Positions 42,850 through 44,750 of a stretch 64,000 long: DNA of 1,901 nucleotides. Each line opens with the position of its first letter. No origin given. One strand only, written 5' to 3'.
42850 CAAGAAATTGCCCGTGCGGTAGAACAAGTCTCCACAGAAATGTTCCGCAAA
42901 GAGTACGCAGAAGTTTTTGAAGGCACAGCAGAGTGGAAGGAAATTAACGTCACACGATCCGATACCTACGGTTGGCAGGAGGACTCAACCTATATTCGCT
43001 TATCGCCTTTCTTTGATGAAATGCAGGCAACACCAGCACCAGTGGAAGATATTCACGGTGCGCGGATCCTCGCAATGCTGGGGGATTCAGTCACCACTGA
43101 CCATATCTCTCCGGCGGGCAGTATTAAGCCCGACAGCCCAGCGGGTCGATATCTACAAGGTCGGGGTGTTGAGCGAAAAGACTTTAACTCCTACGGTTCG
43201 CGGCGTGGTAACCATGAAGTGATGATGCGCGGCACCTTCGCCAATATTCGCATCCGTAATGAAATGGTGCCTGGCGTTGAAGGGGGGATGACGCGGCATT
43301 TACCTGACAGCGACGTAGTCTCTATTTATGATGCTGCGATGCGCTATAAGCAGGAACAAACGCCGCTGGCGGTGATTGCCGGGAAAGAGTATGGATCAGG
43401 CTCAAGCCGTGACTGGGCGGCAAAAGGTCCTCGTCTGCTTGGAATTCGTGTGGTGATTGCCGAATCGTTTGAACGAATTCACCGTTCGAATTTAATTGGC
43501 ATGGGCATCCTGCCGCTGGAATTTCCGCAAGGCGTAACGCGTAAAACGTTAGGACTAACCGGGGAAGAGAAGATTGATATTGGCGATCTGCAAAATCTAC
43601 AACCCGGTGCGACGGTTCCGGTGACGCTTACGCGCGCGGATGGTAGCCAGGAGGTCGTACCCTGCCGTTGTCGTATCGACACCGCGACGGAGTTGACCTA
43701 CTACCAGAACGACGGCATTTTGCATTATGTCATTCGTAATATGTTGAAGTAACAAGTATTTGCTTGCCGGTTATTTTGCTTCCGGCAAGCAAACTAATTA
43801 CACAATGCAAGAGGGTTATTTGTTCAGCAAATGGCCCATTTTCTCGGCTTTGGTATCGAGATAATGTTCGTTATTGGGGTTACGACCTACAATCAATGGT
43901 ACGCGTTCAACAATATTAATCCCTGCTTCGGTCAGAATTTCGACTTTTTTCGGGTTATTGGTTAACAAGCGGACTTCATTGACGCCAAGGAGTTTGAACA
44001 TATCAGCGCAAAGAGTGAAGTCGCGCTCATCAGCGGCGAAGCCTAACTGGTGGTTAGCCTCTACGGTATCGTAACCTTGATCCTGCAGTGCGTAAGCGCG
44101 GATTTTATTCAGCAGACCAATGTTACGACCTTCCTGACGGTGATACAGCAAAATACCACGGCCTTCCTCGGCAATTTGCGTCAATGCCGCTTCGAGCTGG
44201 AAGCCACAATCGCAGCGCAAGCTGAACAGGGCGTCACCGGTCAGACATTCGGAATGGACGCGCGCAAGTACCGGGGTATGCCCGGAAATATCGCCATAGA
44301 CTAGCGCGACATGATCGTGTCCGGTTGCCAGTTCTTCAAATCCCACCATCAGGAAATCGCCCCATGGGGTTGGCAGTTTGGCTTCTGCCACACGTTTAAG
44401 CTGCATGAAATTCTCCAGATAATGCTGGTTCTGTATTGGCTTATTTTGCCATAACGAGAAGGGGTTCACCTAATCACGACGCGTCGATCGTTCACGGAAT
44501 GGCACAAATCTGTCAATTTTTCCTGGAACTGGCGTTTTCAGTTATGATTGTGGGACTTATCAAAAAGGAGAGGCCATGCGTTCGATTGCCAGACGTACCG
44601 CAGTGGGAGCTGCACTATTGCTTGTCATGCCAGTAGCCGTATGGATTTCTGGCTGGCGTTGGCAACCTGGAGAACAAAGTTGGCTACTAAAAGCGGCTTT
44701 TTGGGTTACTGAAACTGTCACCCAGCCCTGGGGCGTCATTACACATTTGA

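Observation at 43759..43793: Unusually long perfect palindromes serve as shared terminators between convergent genes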

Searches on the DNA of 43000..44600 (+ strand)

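Call 3: search_dna_similar(query=window:43000-44600:+, collection=ecoli_genomes, mode=near, max_rows=8)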
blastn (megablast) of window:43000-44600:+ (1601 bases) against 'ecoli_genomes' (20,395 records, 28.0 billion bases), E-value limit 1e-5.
Records with a match: 5423; places in all: 5427; records where one place covers at least 80% of the query: 5421.
Genomes with a match: 5423 of 5426; with a place that covers at least 80% of the query: 5421. Places per genome that has any: lowest 1, median 1, highest 2. On chromosomes: 5421 places; on plasmids: 6.
Best place of each record, by identity: >=99% 3510; 95-99% 1913.
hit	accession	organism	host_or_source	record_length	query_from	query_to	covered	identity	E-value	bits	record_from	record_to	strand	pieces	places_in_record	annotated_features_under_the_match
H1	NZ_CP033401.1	Escherichia coli strain WCHEC020031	Homo sapiens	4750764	1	1601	100%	100.0%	0e+0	2957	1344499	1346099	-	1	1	acnA: aconitate hydratase AcnA | ribA: GTP cyclohydrolase II | pgpB: phosphatidylglycerophosphatase B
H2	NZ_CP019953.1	Escherichia coli M8 strain M8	Mus musculus C57Bl/6J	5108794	1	1601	100%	100.0%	0e+0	2957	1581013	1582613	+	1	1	acnA: aconitate hydratase AcnA | ribA: GTP cyclohydrolase II | pgpB: phosphatidylglycerophosphatase B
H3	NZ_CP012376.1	Escherichia coli strain GE3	human feces of different individuals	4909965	1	1601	100%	100.0%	0e+0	2957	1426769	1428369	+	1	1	acnA: aconitate hydratase AcnA | ribA: GTP cyclohydrolase II | pgpB: phosphatidylglycerophosphatase B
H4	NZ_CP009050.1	Escherichia coli NCCP15648 strain NCCP15648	stool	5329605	1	1601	100%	100.0%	0e+0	2957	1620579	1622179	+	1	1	acnA: aconitate hydratase AcnA | ribA: GTP cyclohydrolase II | pgpB: phosphatidylglycerophosphatase B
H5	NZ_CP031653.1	Escherichia coli strain UK_Dog_Liverpool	dog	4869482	1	1601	100%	100.0%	0e+0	2957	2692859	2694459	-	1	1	acnA: aconitate hydratase AcnA | ribA: GTP cyclohydrolase II | pgpB: phosphatidylglycerophosphatase B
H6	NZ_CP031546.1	Escherichia coli strain cq9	pig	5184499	1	1601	100%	100.0%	0e+0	2957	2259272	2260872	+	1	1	acnA: aconitate hydratase AcnA | ribA: GTP cyclohydrolase II | pgpB: phosphatidylglycerophosphatase B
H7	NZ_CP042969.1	Escherichia coli strain CFSAN061769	missing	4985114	1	1601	100%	100.0%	0e+0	2957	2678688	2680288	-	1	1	acnA: aconitate hydratase AcnA | ribA: GTP cyclohydrolase II | pgpB: phosphatidylglycerophosphatase B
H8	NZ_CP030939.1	Escherichia coli strain AMSHJX01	Giant panda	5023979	1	1601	100%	100.0%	0e+0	2957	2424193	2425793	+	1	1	acnA: aconitate hydratase AcnA | ribA: GTP cyclohydrolase II | pgpB: phosphatidylglycerophosphatase B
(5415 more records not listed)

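Call 5: get_annotated_region(hit=H2, flank=20000)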
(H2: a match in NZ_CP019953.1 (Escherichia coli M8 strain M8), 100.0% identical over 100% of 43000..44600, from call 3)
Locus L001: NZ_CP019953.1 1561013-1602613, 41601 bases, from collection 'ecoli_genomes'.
description: Escherichia coli M8 chromosome, complete genome
organism: Escherichia coli M8 strain M8 (NCBI taxid 1392854)
replicon: chromosome; assembly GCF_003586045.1
host: Mus musculus C57Bl/6J; source: ob/ob mice; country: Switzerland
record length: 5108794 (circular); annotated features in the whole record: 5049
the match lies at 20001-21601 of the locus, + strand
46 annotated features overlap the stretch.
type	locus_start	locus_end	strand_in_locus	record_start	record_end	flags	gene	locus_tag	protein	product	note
CDS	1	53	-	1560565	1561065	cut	yciF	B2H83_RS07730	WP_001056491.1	ferritin-like domain-containing protein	-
CDS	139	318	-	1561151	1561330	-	yciG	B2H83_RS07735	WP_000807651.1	general stress protein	-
CDS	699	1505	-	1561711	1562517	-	trpA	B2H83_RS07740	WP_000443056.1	tryptophan synthase subunit alpha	-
CDS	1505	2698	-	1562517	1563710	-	trpB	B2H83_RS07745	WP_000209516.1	tryptophan synthase subunit beta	-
CDS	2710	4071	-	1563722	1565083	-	trpCF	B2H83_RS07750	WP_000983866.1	bifunctional indole-3-glycerol-phosphate synthase TrpC/phosphoribosylanthranilate isomerase TrpF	-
CDS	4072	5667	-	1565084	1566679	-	trpD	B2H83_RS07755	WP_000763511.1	bifunctional anthranilate synthase glutamate amidotransferase component TrpG/anthranilate phosphoribosyltransferase TrpD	-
CDS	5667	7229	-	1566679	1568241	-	trpE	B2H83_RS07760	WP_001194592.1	anthranilate synthase component I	-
sequence_feature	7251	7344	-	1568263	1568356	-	-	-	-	-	Trp leader region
CDS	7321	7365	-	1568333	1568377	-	trpL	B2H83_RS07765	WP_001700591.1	trp operon leader peptide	-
CDS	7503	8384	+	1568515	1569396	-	rnm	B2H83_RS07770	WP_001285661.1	RNase RNM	-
CDS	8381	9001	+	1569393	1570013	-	yciO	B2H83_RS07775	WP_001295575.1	L-threonylcarbamoyladenylate synthase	-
CDS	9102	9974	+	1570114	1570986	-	rluB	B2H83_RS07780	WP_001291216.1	23S rRNA pseudouridine(2605) synthase RluB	-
CDS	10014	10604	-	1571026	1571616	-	cobO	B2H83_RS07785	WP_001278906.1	cob(I)yrinic acid a,c-diamide adenosyltransferase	-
CDS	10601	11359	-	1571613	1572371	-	yciK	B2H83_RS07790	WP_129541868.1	YciK family oxidoreductase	-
CDS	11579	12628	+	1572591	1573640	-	sohB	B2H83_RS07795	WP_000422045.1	protease SohB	-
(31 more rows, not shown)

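Call 36: search_dna_similar(query=window:43751-43801:+, collection=ecoli_genomes, mode=near, max_rows=12, rows=spread)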
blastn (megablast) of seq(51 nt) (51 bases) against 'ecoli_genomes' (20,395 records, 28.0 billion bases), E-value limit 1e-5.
Records with a match: 5414; places in all: 5414; records where one place covers at least 80% of the query: 5414.
Genomes with a match: 5414 of 5426; with a place that covers at least 80% of the query: 5414. Places per genome that has any: lowest 1, median 1, highest 1. On chromosomes: 5408 places; on plasmids: 6.
Best place of each record, by identity: >=99% 1117; 95-99% 2000; 90-95% 2297.
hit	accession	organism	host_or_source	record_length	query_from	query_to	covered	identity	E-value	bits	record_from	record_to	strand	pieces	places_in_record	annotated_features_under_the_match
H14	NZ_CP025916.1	Escherichia coli strain 120899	Homo sapiens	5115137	1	51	100%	100.0%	1e-17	95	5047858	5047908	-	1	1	acnA: aconitate hydratase AcnA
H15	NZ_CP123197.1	Escherichia coli strain C-SRM-3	wastewater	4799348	1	51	100%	100.0%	1e-17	95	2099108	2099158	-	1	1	acnA: aconitate hydratase AcnA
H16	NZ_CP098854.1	Escherichia coli strain CUVET21-147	Canis lupus familiaris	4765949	1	51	100%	100.0%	1e-17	95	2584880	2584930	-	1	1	acnA: aconitate hydratase AcnA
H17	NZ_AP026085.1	Escherichia coli strain H52_982342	Homo sapiens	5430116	1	51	100%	98.0%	6e-16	90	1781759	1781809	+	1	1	acnA: aconitate hydratase AcnA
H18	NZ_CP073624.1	Escherichia coli strain AW1.7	meat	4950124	1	51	100%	96.1%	3e-14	84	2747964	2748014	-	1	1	acnA: aconitate hydratase AcnA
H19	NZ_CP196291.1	Escherichia coli strain AH21A060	Homo sapiens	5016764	1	51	100%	96.1%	3e-14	84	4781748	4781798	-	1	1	acnA: aconitate hydratase AcnA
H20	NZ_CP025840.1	Escherichia coli strain 214-4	Homo sapiens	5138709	1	51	100%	94.1%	1e-12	79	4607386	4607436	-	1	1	acnA: aconitate hydratase AcnA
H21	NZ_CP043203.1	Escherichia coli O16:H48 strain PG20180058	mouse gut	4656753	1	51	100%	94.1%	1e-12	79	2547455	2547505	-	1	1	acnA: aconitate hydratase AcnA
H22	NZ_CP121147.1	Escherichia coli strain E20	chicken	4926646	1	51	100%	94.1%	1e-12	79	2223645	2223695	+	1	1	acnA: aconitate hydratase AcnA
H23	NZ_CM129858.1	Escherichia coli strain SW071610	wastewater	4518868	1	51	100%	94.1%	1e-12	79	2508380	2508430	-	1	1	acnA: aconitate hydratase AcnA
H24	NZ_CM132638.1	Escherichia coli strain ESBLEC_MG32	Homo sapiens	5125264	1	51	100%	94.1%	1e-12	79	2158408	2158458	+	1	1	acnA: aconitate hydratase AcnA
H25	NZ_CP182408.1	Escherichia coli strain C11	pig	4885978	1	49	96%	95.9%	4e-13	81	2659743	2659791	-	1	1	acnA: aconitate hydratase AcnA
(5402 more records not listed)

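Call 38: get_annotated_region(hit=H21, flank=60)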
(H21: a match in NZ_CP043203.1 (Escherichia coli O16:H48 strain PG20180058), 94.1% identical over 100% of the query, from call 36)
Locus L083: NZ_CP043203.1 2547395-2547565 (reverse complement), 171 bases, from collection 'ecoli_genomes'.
description: Escherichia coli O16:H48 strain PG20180058 chromosome, complete genome
organism: Escherichia coli O16:H48 strain PG20180058 (NCBI taxid 2605619)
replicon: chromosome; assembly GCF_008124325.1
host: -; source: mouse gut; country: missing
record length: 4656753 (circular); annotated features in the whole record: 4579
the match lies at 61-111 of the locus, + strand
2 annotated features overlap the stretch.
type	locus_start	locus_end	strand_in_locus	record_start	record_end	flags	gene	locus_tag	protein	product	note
CDS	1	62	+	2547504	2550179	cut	acnA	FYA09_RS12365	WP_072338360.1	aconitate hydratase AcnA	-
CDS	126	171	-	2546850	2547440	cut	ribA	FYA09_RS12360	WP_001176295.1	GTP cyclohydrolase II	-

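Call 39: get_annotated_region(hit=H18, flank=60)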
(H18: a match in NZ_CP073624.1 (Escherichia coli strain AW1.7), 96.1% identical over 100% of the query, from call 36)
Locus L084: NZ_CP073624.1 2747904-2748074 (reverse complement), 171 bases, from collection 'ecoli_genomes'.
description: Escherichia coli strain AW1.7 chromosome, complete genome
organism: Escherichia coli strain AW1.7 (NCBI taxid 562)
replicon: chromosome; assembly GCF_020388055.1
host: -; source: meat; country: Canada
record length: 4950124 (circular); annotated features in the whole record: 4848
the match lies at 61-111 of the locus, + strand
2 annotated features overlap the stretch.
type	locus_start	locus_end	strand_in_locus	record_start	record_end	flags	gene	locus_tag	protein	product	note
CDS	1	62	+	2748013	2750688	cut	acnA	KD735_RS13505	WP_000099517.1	aconitate hydratase AcnA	-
CDS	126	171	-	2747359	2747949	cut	ribA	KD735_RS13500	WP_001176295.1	GTP cyclohydrolase II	-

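Call 40: get_annotated_region(hit=H17, flank=60)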
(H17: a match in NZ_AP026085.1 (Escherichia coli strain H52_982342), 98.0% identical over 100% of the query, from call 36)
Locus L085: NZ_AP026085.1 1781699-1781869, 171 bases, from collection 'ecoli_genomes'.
description: Escherichia coli strain H52_982342 chromosome, complete genome
organism: Escherichia coli strain H52_982342 (NCBI taxid 562)
replicon: chromosome; assembly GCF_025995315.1
host: Homo sapiens; source: -; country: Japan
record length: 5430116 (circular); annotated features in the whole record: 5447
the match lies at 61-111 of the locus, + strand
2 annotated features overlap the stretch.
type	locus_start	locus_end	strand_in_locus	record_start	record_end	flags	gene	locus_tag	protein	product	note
CDS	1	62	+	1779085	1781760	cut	acnA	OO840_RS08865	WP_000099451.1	aconitate hydratase AcnA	-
CDS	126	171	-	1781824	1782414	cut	ribA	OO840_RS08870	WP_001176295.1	GTP cyclohydrolase II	-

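Call 41: get_annotated_region(hit=H25, flank=60)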
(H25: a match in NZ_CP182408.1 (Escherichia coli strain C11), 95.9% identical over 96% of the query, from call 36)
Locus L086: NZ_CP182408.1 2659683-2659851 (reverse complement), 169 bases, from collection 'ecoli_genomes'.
description: Escherichia coli strain C11 chromosome, complete genome
organism: Escherichia coli strain C11 (NCBI taxid 562)
replicon: chromosome; assembly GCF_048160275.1
host: pig; source: fecal swab; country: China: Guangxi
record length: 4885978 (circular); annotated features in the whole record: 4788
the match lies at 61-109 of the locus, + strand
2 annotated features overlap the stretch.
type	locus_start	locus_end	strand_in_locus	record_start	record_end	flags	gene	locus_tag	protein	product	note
CDS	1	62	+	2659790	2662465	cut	acnA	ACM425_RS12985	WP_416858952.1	aconitate hydratase AcnA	-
CDS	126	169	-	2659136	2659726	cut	ribA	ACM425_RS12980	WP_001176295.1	GTP cyclohydrolase II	-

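Call 73: search_rna_families(source=window, start=43600, end=43950, threshold=evalue, max_evalue=1)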
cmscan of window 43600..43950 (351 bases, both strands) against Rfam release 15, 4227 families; matches with E-value up to 1: 0.
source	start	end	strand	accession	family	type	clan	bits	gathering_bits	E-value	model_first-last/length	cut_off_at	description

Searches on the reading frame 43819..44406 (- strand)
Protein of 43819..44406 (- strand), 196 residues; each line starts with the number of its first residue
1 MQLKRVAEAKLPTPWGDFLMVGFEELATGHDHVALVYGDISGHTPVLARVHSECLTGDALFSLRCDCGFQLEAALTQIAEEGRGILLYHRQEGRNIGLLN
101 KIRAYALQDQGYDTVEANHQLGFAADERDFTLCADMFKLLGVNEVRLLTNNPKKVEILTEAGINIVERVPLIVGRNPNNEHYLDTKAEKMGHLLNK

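Call 31: find_related_loci(query=window:43819-44406:-, collection=genome_contigs, flank=1500)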
Query window:43819-44406:- (196 aa) in genome_contigs; peptide patterns used: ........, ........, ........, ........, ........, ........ (x = any residue, [..] = any of these).
600 stretches matched a pattern (row limit reached: there are more); 589 encode a relative of the query (tblastn E <= 1e-3); the best 80 are kept; 80 distinct loci.
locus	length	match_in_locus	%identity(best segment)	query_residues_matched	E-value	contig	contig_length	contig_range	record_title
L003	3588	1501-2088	100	1-196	2e-133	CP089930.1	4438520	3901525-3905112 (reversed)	Escherichia coli strain E69 chromosome, complete genome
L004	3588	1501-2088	99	1-196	1e-132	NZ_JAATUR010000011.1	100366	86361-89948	Escherichia coli strain SCPM-O-B-8794 11length=100366, whole genome shotgun sequence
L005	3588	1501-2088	96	1-196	8e-129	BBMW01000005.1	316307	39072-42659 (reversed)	Citrobacter werkmanii NBRC 105721 DNA, contig: CIWKM05, whole genome shotgun sequence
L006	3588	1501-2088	95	1-196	8e-128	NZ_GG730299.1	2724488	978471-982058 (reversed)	Citrobacter youngae ATCC 29220 Scfld0, whole genome shotgun sequence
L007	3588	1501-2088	96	1-196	6e-128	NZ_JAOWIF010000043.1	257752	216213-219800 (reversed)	Citrobacter sp. Cu233 236, whole genome shotgun sequence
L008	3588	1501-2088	96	1-196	6e-128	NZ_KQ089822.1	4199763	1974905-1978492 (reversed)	Citrobacter sp. MGH106 aetzL-supercont1.1, whole genome shotgun sequence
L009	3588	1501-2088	96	1-196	2e-127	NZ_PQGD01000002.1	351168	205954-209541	Superficieibacter electus strain BP-1 NODE_2_length_351168_cov_32.8918, whole genome shotgun sequence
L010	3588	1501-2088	95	1-196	6e-127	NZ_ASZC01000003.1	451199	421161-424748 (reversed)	Pantoea sp. AS-PWVM4 contig3, whole genome shotgun sequence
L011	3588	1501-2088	95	1-196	5e-127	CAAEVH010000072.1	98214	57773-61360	MAG TPA_asm: uncultured Raoultella sp., isolate HGM20637, WGS project CAAEVH010000000 data, contig: ERS608581_38_k95_954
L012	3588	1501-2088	95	1-196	2e-126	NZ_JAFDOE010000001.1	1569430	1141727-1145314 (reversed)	Citrobacter sp. FP75 contig1, whole genome shotgun sequence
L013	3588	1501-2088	94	1-196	2e-126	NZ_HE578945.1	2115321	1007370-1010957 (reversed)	Phytobacter massiliensis JC163 strain type strain: JC163, whole genome shotgun sequence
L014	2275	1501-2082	96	1-194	1e-129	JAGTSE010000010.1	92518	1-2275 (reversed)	MAG: Proteobacteria bacterium isolate CTSoil_132 scaffold_26, whole genome shotgun sequence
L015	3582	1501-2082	96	1-194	4e-126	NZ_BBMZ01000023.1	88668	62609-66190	Pseudescherichia vulneris NBRC 102420, whole genome shotgun sequence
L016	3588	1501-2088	94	1-196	8e-126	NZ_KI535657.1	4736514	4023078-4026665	Enterobacter sp. MGH 24 addUF-supercont-complete, whole genome shotgun sequence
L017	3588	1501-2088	94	1-196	8e-126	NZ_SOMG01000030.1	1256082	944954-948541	Lelliottia nimipressuralis strain 51 GCID_CRU_0002_NODE_1.ctg_1, whole genome shotgun sequence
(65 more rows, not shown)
